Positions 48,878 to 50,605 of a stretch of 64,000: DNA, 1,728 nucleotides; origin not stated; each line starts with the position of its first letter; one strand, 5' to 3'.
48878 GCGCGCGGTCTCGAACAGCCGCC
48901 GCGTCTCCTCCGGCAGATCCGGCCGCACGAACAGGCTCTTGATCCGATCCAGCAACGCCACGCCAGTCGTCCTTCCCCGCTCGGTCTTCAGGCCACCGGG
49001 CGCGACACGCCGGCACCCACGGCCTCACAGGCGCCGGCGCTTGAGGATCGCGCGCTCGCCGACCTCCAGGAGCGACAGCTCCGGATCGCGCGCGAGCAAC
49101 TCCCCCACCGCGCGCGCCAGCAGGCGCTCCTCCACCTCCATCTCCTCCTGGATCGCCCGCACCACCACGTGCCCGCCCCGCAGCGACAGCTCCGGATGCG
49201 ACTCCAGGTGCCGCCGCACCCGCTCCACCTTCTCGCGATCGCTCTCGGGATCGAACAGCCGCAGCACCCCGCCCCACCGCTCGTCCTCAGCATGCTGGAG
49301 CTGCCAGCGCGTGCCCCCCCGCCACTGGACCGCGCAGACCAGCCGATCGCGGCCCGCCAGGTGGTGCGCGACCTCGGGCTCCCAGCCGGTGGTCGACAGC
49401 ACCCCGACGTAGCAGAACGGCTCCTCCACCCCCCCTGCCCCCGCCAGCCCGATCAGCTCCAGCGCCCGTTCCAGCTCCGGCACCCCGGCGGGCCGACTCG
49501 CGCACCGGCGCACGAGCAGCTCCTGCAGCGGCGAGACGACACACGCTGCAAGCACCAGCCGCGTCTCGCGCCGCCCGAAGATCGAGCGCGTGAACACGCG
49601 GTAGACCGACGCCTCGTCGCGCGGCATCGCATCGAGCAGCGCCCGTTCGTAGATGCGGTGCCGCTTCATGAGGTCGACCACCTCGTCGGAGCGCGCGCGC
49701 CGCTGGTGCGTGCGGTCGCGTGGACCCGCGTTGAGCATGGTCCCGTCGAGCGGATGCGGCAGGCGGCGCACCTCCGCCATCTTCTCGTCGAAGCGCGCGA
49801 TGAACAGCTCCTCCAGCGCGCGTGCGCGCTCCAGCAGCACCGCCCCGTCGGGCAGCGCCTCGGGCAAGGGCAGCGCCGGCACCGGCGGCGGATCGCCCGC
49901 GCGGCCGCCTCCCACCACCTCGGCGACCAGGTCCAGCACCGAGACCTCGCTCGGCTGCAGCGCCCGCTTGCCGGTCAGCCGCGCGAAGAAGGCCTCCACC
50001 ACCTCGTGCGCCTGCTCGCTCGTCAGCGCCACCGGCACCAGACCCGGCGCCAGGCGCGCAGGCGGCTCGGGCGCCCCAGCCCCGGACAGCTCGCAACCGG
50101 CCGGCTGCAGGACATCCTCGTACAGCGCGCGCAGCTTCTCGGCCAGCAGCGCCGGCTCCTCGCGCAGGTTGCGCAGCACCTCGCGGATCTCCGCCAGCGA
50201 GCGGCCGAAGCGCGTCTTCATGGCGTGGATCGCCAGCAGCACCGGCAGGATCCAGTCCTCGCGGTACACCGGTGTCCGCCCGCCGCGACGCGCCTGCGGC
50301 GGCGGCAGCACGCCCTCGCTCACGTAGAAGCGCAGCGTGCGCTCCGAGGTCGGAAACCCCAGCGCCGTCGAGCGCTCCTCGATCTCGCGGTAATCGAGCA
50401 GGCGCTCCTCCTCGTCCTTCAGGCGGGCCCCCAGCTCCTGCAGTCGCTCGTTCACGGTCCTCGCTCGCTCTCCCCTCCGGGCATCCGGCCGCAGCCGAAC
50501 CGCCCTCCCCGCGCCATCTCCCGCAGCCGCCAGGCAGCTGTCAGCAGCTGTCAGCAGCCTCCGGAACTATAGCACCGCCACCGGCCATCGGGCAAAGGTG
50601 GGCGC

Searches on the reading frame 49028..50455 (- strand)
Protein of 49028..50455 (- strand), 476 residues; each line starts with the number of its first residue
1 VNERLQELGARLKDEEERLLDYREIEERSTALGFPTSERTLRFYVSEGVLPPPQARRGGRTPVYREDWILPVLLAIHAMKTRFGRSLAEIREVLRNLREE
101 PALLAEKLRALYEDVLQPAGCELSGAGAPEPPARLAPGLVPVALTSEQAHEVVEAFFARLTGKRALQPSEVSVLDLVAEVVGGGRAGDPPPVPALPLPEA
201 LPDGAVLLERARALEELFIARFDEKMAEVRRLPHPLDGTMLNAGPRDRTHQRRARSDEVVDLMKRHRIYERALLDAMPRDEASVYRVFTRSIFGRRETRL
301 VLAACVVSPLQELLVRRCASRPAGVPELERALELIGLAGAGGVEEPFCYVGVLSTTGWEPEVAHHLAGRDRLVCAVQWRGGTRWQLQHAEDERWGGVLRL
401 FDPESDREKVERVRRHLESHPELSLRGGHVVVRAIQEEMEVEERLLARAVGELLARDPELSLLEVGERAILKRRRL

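Call 7: search_protein_families(library=pfam, max_evalue=0.01, proteins=[window:49028-50455:-])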
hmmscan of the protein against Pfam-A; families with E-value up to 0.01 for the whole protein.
seq(476 aa): 2 families
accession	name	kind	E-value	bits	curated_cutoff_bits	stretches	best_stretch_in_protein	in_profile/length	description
PF13411.12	MerR_1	-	1.7e-07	31.7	21.6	1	37-96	13-68/69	MerR HTH family regulatory protein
PF00376.29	MerR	-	0.0004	20.6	28.2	1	37-60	12-35/38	MerR family regulatory protein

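Call 93: search_protein_families(library=padloc, max_evalue=0.001, proteins=[window:49028-50455:-])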
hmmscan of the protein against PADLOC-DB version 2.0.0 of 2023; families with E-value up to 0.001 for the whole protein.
window:49028-50455:- (476 aa): 0 families
